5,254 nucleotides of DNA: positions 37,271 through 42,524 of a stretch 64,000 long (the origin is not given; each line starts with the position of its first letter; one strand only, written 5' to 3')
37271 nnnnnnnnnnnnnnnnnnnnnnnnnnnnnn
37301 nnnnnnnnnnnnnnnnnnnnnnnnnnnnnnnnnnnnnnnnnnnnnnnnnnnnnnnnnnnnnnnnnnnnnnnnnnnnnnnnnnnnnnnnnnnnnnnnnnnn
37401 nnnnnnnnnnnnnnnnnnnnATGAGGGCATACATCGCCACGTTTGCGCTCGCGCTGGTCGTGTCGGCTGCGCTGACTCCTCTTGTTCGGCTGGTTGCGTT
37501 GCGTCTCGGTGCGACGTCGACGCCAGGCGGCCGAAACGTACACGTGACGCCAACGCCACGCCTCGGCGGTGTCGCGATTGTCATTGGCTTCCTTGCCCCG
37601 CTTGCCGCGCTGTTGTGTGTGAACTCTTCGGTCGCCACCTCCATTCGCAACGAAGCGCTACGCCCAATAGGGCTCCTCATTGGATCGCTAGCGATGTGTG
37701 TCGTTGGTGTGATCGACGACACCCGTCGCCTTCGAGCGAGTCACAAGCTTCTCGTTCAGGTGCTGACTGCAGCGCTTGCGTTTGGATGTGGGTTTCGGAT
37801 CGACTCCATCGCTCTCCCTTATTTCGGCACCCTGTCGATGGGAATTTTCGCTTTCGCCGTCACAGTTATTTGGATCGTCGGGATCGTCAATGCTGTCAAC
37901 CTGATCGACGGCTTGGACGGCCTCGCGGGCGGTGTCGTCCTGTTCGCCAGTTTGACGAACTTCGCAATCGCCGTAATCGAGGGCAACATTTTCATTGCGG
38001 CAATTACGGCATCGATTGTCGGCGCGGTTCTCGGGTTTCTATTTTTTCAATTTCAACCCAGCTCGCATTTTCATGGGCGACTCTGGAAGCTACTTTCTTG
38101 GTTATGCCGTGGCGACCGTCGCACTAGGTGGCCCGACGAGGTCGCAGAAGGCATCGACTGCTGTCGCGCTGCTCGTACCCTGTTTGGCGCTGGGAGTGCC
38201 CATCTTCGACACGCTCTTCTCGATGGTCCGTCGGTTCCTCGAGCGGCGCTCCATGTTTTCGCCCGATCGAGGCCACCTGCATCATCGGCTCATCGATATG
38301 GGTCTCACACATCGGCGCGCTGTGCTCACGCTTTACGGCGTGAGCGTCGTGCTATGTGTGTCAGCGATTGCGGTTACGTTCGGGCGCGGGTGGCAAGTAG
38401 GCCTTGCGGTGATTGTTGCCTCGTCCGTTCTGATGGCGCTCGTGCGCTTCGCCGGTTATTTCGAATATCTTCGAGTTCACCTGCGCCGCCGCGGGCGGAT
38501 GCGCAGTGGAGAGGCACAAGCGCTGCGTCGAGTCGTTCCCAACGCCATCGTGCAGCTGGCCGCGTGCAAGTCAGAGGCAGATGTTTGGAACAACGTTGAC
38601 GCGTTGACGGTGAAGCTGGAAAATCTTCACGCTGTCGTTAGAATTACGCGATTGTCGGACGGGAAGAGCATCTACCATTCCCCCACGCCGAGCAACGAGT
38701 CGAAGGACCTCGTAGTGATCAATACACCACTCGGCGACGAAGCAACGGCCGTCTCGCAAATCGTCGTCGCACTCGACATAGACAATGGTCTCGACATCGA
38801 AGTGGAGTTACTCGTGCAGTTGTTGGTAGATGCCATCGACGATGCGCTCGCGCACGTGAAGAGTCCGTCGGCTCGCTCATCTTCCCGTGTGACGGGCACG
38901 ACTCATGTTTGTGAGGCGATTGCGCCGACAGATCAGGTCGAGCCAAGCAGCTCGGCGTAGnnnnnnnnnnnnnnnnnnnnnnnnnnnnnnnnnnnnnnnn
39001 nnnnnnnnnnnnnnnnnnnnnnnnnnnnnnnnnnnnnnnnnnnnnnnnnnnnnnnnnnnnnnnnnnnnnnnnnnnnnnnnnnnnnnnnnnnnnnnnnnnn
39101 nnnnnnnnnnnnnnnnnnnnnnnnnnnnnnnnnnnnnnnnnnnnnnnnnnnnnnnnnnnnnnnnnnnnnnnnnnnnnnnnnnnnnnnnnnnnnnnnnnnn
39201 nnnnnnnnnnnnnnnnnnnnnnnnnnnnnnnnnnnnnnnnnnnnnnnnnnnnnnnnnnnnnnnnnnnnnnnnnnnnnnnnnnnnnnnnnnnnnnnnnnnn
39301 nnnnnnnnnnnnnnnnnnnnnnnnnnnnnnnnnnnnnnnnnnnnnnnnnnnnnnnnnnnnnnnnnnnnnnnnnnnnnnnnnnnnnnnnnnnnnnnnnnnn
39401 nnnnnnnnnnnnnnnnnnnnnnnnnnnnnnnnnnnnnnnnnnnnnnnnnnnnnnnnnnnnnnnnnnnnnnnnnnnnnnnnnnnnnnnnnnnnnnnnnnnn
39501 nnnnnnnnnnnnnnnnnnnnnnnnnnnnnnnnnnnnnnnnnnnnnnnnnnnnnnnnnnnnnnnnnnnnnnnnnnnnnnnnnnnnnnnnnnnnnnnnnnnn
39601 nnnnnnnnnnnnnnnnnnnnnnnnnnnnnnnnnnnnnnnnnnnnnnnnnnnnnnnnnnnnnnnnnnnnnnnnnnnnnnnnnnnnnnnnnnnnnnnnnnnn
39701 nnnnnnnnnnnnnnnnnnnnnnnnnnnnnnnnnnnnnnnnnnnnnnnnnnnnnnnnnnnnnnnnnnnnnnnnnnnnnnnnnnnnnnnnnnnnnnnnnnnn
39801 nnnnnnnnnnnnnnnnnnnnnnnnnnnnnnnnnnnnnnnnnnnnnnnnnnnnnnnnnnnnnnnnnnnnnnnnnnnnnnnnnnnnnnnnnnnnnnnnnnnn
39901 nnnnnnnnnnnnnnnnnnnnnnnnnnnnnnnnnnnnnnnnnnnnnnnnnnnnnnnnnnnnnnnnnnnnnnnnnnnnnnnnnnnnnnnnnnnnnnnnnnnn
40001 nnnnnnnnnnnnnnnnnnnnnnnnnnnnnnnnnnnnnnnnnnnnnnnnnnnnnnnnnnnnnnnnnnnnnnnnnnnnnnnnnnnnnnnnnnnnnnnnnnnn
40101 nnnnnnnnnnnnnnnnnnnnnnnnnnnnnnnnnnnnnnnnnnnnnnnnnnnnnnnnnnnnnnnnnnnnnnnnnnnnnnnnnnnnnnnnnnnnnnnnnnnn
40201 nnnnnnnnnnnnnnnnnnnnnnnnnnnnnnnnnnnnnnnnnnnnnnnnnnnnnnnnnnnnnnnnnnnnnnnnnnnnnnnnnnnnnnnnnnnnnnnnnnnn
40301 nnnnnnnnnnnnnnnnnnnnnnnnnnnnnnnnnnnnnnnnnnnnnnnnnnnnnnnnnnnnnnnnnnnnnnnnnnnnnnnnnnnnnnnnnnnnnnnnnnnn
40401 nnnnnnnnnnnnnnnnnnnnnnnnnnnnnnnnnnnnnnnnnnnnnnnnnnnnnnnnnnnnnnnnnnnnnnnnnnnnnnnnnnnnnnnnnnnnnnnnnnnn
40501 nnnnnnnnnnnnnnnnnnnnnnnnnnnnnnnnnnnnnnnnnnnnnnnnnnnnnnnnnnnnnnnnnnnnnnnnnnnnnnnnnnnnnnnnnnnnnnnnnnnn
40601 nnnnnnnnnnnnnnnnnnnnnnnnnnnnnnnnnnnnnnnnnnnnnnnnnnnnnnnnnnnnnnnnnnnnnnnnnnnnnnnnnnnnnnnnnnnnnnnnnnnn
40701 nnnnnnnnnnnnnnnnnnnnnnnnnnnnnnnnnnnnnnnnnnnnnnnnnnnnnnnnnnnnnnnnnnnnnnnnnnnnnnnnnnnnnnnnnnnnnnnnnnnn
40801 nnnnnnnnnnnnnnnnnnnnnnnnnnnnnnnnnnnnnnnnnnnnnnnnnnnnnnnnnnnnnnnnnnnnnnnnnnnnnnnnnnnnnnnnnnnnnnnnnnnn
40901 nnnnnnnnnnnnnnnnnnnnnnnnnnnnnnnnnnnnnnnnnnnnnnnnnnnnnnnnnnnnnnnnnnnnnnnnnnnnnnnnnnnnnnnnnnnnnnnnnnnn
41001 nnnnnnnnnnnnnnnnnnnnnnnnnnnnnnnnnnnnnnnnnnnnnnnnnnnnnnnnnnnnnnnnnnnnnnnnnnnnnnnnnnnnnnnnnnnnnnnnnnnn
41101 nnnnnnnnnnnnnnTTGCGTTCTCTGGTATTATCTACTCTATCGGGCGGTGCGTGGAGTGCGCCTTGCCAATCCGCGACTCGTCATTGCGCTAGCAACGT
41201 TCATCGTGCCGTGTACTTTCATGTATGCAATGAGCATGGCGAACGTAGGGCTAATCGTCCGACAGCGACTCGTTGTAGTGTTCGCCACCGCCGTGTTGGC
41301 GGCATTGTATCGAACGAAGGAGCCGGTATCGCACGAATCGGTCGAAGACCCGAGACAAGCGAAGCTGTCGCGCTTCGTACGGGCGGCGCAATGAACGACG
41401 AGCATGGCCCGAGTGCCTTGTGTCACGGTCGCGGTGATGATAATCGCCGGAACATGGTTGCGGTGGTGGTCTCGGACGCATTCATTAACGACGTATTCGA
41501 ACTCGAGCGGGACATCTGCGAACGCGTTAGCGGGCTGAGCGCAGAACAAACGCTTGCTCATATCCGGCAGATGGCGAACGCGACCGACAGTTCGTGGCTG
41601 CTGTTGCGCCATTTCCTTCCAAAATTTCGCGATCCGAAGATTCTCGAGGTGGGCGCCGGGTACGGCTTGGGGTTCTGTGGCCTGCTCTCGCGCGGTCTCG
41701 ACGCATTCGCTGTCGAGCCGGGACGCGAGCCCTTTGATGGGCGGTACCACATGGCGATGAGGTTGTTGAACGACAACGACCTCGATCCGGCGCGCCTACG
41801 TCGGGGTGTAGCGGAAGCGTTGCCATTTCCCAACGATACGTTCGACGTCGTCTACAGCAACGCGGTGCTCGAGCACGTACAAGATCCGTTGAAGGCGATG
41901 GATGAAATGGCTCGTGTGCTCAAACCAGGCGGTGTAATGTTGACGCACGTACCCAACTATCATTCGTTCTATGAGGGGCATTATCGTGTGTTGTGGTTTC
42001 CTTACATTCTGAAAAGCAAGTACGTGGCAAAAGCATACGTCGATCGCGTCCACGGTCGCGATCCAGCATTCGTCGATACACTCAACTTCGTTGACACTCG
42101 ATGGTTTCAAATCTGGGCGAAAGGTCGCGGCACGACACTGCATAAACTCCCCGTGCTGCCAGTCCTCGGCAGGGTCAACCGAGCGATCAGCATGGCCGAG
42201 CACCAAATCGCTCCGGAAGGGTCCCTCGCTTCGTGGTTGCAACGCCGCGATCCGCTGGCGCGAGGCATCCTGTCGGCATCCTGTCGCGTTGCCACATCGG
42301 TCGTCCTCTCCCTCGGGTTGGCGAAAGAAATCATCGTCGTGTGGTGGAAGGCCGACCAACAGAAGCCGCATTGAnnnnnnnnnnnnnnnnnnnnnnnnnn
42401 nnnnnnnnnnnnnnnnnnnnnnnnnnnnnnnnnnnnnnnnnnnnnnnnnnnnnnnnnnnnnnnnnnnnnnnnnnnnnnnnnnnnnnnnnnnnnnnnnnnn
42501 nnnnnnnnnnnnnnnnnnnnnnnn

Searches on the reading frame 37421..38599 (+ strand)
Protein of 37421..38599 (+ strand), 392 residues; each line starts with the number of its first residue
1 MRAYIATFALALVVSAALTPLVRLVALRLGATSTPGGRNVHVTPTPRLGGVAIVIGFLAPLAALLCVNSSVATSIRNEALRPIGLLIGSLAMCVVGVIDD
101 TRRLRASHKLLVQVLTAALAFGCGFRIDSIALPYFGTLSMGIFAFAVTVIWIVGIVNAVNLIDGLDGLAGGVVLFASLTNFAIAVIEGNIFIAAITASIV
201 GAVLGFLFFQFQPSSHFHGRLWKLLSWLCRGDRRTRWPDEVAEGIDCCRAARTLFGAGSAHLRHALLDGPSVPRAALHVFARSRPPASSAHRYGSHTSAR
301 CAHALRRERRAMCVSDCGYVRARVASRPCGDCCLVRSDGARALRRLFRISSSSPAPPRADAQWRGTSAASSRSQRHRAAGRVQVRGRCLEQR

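Call 32: search_protein_families(library=pfam, proteins=[window:37421-38599:+], max_evalue=0.01)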
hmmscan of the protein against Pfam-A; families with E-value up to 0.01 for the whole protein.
window:37421-38599:+ (392 aa): 1 family
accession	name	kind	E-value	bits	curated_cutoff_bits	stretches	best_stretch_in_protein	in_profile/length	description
PF00953.26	Glycos_transf_4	-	4.1e-31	108.6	27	1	83-219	2-141/160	Glycosyl transferase family 4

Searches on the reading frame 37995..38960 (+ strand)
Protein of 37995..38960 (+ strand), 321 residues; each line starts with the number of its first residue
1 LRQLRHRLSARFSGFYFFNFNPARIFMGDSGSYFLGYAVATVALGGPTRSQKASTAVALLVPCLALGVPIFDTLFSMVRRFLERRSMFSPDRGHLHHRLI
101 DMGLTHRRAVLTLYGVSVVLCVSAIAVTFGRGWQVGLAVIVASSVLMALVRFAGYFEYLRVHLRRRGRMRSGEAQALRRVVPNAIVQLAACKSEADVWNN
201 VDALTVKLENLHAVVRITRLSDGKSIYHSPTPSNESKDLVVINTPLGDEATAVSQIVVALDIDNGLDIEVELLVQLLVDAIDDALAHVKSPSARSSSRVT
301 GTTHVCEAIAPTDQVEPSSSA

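Call 32: search_protein_families(library=pfam, proteins=[window:37995-38960:+], max_evalue=0.01)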
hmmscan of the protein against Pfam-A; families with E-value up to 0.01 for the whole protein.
window:37995-38960:+ (321 aa): 1 family
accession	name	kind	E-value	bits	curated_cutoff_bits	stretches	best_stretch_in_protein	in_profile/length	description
PF00953.26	Glycos_transf_4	-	1.6e-11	44.9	27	1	11-44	124-157/160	Glycosyl transferase family 4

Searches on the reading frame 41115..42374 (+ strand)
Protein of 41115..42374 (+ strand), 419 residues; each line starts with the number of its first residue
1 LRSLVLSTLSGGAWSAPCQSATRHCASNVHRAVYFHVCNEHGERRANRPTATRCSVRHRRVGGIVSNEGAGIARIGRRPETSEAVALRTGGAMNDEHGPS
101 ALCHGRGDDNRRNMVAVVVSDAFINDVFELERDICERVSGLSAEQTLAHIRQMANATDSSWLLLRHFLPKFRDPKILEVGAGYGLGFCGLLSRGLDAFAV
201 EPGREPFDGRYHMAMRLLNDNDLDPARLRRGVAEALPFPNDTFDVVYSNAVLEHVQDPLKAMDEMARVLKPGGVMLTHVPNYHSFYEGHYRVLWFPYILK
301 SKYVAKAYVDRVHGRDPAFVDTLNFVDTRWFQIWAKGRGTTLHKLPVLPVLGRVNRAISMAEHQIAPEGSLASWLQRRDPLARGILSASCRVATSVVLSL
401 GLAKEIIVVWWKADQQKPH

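Call 51: search_protein_families(library=pfam, proteins=[window:41115-42374:+], max_evalue=0.001)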
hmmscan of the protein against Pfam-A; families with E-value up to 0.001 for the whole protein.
window:41115-42374:+ (419 aa): 7 families
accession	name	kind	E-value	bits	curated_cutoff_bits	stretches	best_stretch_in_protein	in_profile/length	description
PF08241.18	Methyltransf_11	-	1.3e-18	67.9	21.2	1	177-276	1-94/95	Methyltransferase domain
PF13489.12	Methyltransf_23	-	9.4e-17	61.7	27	1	164-293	14-124/164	Methyltransferase domain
PF13649.12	Methyltransf_25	-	3.7e-12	47.2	27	1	176-273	1-97/97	Methyltransferase domain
PF08242.18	Methyltransf_12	-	4.7e-10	40.5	30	1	177-274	1-97/98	Methyltransferase domain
PF13847.12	Methyltransf_31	-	9.6e-10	38.8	27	1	219-281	49-113/145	Methyltransferase domain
PF01209.24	Ubie_methyltran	-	7.7e-07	29.1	20.1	1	230-276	104-150/233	ubiE/COQ5 methyltransferase family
PF08003.17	Methyltransf_9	-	1e-05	25.1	23.8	1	158-276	101-216/315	Protein of unknown function (DUF1698)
